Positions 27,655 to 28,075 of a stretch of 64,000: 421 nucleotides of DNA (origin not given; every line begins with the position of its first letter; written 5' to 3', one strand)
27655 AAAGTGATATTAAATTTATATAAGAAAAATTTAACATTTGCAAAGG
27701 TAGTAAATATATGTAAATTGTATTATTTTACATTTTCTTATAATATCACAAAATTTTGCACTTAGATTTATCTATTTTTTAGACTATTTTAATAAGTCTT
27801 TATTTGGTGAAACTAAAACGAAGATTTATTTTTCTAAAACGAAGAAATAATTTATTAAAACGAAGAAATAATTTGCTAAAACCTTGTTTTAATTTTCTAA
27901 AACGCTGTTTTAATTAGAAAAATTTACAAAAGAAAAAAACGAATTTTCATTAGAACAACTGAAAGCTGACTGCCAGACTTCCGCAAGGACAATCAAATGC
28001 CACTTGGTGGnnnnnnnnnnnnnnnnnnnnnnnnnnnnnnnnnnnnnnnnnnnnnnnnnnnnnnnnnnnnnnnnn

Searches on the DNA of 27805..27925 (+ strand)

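Call 67: search_dna_similar(query=window:27805-27925:+, collection=plasmids, mode=distant, max_evalue=0.01, max_rows=10)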
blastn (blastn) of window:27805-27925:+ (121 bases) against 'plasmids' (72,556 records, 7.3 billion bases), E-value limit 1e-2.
Records with a match: 1; places in all: 1; records where one place covers at least 80% of the query: 0.
Best place of each record, by identity: 80-90% 1.
By first word of the organism name: Nitrosomonas 1.
By predicted mobility (MOB-suite, as given by PLSDB): conjugative 1.
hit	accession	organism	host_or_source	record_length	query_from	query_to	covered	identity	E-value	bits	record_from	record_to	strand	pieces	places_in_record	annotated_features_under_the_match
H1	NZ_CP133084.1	Nitrosomonas sp. sh817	mixed culture,domestic water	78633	72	116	37%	84.4%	2e-3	48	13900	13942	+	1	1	MFS transporter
